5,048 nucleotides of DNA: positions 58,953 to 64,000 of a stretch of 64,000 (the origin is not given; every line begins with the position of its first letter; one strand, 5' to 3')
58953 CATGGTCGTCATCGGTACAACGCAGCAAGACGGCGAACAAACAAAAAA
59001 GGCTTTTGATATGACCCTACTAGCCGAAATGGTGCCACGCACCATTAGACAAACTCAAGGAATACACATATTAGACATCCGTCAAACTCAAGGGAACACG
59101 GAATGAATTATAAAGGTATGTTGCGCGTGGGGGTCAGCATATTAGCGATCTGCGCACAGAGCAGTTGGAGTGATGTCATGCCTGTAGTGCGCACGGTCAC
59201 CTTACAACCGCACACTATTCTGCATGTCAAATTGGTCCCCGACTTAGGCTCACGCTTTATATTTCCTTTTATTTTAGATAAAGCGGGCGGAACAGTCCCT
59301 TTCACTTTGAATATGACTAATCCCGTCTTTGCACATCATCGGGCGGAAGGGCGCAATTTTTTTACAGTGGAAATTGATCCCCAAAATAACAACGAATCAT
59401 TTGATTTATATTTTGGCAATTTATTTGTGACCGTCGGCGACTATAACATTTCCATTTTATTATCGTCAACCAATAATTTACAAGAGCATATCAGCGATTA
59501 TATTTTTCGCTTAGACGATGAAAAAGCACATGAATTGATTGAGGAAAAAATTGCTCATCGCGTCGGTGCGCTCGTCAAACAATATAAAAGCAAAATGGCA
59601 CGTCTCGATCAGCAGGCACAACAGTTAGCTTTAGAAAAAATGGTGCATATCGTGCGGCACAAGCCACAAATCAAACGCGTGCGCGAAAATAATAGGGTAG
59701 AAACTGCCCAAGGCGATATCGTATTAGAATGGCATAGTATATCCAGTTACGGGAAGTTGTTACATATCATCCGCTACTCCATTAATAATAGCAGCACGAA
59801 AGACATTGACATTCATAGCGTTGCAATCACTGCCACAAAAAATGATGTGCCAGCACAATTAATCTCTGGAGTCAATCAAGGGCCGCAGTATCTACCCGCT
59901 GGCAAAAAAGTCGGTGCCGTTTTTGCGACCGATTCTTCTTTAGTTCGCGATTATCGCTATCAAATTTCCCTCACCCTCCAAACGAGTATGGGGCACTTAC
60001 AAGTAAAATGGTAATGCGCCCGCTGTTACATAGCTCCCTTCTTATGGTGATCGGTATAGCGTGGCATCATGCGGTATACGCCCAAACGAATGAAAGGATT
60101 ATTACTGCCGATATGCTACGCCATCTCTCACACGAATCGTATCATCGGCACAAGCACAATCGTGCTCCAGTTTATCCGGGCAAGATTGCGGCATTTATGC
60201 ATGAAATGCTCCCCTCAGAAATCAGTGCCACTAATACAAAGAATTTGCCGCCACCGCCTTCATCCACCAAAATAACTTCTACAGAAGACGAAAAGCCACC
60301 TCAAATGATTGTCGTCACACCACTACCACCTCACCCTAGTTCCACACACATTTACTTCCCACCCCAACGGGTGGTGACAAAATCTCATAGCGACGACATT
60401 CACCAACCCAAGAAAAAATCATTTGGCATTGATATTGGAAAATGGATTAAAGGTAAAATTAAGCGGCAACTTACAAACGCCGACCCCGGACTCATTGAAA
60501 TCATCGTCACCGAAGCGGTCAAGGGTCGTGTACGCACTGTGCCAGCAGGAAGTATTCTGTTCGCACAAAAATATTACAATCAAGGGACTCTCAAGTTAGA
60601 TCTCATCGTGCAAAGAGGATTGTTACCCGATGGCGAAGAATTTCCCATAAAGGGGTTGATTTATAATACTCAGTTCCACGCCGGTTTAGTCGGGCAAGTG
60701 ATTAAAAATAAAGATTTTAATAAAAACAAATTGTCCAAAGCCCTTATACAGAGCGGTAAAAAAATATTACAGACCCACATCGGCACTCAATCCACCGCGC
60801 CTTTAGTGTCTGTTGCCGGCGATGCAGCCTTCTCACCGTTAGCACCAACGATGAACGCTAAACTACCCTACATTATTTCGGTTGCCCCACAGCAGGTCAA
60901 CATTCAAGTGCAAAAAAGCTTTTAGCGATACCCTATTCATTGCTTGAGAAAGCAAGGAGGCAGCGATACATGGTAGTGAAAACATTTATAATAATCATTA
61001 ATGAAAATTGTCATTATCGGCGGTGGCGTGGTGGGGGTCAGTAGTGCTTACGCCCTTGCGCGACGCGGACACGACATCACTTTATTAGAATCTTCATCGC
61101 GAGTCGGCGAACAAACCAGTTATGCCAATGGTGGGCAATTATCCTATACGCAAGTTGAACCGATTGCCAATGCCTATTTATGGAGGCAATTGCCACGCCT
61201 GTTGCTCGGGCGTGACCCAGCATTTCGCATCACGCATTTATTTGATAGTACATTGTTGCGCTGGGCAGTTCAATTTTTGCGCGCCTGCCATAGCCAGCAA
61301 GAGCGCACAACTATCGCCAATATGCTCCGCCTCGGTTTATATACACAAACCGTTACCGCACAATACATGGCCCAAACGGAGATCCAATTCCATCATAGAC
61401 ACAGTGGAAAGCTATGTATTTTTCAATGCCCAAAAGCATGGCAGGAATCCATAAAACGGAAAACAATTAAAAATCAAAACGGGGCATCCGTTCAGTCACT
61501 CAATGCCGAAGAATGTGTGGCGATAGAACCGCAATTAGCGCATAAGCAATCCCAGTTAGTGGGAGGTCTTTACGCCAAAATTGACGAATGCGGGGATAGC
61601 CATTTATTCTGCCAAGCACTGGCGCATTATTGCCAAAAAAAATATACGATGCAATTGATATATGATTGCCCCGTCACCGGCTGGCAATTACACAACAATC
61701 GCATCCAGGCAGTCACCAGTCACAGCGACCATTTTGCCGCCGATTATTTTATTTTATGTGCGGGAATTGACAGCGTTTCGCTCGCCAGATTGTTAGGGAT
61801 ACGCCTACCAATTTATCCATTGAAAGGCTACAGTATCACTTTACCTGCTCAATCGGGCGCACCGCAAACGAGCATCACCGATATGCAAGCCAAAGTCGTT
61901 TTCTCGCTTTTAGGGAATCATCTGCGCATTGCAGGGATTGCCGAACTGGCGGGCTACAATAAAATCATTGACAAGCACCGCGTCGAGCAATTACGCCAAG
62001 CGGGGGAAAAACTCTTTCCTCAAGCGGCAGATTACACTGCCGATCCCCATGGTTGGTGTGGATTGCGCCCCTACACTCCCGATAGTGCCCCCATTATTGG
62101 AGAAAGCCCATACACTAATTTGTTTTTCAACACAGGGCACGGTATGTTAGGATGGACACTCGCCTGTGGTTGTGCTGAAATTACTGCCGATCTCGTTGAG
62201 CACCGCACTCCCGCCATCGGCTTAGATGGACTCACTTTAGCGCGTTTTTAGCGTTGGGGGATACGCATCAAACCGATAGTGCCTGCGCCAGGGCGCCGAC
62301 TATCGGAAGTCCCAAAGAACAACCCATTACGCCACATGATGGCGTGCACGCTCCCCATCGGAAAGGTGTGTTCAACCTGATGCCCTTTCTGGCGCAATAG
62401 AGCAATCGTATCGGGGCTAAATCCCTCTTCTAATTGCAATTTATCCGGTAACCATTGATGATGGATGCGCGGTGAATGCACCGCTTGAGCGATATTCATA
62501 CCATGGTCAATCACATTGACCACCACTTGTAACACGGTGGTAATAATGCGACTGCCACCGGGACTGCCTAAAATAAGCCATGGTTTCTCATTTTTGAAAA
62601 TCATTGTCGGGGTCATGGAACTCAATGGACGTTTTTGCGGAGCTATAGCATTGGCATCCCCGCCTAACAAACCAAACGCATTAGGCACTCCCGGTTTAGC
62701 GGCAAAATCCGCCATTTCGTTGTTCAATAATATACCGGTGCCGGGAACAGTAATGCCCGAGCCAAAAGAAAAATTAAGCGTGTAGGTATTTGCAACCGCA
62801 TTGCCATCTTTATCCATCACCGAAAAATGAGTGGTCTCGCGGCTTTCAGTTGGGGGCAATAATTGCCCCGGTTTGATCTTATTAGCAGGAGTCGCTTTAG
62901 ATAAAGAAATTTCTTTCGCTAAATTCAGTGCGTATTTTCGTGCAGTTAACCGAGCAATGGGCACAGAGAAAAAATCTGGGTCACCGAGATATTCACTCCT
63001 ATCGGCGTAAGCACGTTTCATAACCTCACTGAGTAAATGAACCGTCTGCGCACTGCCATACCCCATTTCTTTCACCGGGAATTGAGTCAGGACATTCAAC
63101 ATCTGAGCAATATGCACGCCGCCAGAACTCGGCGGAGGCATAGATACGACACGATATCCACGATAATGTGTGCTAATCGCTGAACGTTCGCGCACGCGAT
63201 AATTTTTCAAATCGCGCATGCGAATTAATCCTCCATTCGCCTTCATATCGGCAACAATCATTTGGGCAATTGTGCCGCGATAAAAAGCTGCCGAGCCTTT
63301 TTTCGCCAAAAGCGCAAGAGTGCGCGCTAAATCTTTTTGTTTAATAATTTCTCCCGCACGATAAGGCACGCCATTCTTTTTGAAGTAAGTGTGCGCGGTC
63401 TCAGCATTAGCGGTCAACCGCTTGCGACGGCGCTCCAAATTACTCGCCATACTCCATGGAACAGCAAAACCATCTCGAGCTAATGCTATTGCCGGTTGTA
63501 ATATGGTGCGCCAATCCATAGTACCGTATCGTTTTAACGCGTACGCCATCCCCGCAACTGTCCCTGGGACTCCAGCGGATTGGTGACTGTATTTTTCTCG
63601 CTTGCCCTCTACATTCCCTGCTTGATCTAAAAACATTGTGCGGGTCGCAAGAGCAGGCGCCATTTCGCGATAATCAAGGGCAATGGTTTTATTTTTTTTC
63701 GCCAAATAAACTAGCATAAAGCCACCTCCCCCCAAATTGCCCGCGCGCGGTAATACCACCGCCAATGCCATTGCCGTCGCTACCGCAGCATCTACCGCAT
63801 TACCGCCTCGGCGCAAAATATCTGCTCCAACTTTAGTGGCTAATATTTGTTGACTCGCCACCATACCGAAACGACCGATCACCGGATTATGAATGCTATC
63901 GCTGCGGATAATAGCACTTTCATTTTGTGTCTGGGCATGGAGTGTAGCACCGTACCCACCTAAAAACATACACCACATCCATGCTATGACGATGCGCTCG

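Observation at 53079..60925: Orphan chromosomal VirB/Trb-like T4SS (B2-B3-B4-B5-B6-B8-B9-B10) with no VirB11, VirD4, relaxase or mobility genes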

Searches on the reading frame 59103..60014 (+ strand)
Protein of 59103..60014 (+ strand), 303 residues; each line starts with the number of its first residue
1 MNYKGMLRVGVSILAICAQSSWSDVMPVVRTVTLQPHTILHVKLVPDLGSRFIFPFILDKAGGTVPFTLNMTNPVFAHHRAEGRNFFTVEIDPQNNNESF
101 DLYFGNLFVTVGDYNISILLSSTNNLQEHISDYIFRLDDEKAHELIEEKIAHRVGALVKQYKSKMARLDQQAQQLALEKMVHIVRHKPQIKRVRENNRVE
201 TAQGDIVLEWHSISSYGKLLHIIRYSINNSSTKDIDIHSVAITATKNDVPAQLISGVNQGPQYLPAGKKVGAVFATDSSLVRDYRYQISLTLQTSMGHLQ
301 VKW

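Call 3: search_protein_families(library=pfam, max_evalue=1, proteins=[window:59103-60014:+])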
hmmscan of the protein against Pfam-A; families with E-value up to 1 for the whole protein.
window:59103-60014:+ (303 aa): 0 families

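Call 4: search_protein_families(library=ncbifam, max_evalue=1, proteins=[window:59103-60014:+])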
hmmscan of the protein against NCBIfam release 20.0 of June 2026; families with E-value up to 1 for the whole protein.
window:59103-60014:+ (303 aa): 2 families
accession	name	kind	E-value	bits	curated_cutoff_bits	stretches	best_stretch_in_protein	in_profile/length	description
NF010077.0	PRK13559.1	subfamily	0.03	13.2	361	1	133-222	190-274/364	hypothetical protein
NF046073.1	UpsA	equivalog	0.045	13.9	130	1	212-297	47-125/136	pilin subunit UpsA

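Call 27: search_solved_structures(query=A3, max_evalue=1, show_alignments=1)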
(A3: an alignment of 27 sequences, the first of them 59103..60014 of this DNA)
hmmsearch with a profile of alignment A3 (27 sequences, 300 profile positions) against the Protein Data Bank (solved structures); distinct sequences matched with E-value up to 1: 1.
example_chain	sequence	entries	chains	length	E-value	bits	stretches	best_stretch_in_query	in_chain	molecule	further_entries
7qca_LQ0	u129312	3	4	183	0.053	15.9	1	158-245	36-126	60S ribosomal protein L18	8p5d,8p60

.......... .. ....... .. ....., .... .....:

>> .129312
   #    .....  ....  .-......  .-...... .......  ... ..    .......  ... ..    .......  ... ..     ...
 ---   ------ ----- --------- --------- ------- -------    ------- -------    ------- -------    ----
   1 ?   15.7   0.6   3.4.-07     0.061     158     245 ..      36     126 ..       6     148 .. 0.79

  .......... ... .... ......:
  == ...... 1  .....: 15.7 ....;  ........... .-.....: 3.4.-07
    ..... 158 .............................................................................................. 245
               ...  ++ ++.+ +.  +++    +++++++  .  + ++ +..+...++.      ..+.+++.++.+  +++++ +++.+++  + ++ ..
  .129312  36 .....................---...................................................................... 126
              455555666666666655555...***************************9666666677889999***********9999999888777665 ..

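Call 40: find_homologous_proteins(query=A3, max_evalue=0.001)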
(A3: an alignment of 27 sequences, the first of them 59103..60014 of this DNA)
Query A3 (27 sequences) (303 aa, profile of the alignment): 36 proteins with E <= 0.001 among 5576 candidates.
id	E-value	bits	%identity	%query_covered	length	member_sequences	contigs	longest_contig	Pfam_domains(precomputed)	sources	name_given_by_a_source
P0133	2.1e-110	387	34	95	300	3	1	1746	-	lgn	-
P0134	4.3e-110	386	36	100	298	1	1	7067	-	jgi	jgi:hypothetical protein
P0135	3.0e-109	383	34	100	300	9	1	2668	-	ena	-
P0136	5.3e-108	379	37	92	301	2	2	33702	-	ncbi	-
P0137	2.7e-106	373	34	91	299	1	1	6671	-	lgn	-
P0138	3.3e-106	373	34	91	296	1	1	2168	-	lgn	-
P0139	3.6e-106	373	33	91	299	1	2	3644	-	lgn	-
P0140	4.7e-106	372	34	91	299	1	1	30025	-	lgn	-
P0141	8.4e-106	372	34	91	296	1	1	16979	-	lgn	-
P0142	4.1e-105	369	34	96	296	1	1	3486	-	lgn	-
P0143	5.1e-104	366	39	93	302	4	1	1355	-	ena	-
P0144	1.5e-103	364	31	91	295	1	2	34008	-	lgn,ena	-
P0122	8.3e-96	339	100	100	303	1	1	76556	-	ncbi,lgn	-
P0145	2.0e-81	292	40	90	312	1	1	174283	PF09544.16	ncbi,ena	-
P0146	9.0e-69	250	26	60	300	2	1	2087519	-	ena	-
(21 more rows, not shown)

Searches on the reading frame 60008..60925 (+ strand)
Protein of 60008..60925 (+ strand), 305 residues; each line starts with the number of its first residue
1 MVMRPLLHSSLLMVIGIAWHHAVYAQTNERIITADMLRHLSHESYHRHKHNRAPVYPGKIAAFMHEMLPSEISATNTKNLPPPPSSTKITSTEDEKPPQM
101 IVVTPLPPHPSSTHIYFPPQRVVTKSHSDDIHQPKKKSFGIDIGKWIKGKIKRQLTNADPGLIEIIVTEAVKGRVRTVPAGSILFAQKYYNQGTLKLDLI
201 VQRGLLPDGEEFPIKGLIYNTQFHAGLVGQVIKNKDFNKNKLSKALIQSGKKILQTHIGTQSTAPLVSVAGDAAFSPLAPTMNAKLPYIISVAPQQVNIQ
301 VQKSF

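Call 3: search_protein_families(library=pfam, max_evalue=1, proteins=[window:60008-60925:+])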
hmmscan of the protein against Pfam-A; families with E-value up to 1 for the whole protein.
window:60008-60925:+ (305 aa): 0 families

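Call 4: search_protein_families(library=ncbifam, max_evalue=1, proteins=[window:60008-60925:+])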
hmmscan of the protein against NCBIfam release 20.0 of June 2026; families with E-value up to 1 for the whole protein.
window:60008-60925:+ (305 aa): 0 families

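Call 26: search_solved_structures(query=A2, max_evalue=1, show_alignments=1)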
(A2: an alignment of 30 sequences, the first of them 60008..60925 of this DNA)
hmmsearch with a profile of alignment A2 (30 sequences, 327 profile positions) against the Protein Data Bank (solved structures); distinct sequences matched with E-value up to 1: 1.
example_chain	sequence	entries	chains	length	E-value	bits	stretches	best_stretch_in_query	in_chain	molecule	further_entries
8cb2_BBB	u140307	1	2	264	0.022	17.9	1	192-275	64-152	Type IV secretion system apparatus protein CagY (Fragment)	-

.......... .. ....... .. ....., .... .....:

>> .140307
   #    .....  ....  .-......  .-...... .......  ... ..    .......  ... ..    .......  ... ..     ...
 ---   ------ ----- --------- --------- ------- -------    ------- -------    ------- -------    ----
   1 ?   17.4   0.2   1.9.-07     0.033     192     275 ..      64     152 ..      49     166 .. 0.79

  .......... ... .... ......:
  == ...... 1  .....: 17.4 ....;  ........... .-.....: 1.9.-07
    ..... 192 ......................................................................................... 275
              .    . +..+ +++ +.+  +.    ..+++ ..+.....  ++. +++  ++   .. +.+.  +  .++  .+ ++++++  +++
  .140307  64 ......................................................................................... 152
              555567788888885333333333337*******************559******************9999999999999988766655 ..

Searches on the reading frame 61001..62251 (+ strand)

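Call 93: search_protein_families(library=pfam, max_evalue=0.00001, proteins=[window:61001-62251:+])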
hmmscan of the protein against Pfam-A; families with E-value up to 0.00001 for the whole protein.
window:61001-62251:+ (416 aa): 7 families
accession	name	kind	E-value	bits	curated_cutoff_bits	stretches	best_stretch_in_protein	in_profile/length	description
PF01266.30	DAO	-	1.1e-68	232.9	27.9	1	2-398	1-353/353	FAD dependent oxidoreductase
PF03486.20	HI0933_like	-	1.1e-08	35.2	50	0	2-59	2-59/244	HI0933-like protein Rossmann domain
PF13450.12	NAD_binding_8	-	4.9e-07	30.4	21.9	1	5-37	1-33/68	NAD(P)-binding Rossmann-like domain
PF12831.13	FAD_oxidored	-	1e-06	28.8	27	0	3-50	2-49/416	FAD dependent oxidoreductase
PF00070.33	Pyr_redox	-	1.6e-06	29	22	1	2-36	1-35/82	Pyridine nucleotide-disulphide oxidoreductase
PF07992.20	Pyr_redox_2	-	3.3e-06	27.2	26.1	0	2-38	144-180/291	Pyridine nucleotide-disulphide oxidoreductase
PF00890.30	FAD_binding_2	-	8.8e-06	25.6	20.4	0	3-45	2-44/414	FAD binding domain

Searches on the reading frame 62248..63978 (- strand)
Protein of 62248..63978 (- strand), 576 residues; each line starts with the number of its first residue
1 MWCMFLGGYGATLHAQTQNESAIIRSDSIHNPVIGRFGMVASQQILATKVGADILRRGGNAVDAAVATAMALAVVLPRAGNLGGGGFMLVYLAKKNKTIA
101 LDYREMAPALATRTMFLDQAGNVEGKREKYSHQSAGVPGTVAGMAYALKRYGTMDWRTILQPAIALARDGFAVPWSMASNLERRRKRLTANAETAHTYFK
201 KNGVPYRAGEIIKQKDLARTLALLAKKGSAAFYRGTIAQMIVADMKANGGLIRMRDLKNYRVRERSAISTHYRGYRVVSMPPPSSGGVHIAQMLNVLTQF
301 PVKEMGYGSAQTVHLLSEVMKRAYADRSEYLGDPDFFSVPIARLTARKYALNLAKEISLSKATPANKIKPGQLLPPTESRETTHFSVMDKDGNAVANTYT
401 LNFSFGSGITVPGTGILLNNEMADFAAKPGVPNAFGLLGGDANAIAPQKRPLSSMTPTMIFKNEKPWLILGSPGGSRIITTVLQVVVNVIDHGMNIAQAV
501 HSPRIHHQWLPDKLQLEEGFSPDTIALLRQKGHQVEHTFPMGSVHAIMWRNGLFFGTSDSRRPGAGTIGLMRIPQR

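Call 93: search_protein_families(library=pfam, max_evalue=0.00001, proteins=[window:62248-63978:-])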
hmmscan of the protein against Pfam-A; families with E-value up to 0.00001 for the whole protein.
window:62248-63978:- (576 aa): 1 family
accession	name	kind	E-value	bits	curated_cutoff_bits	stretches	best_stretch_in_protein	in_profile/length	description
PF01019.26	G_glu_transpept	-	6.7e-189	629.4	27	1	53-564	2-512/512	Gamma-glutamyltranspeptidase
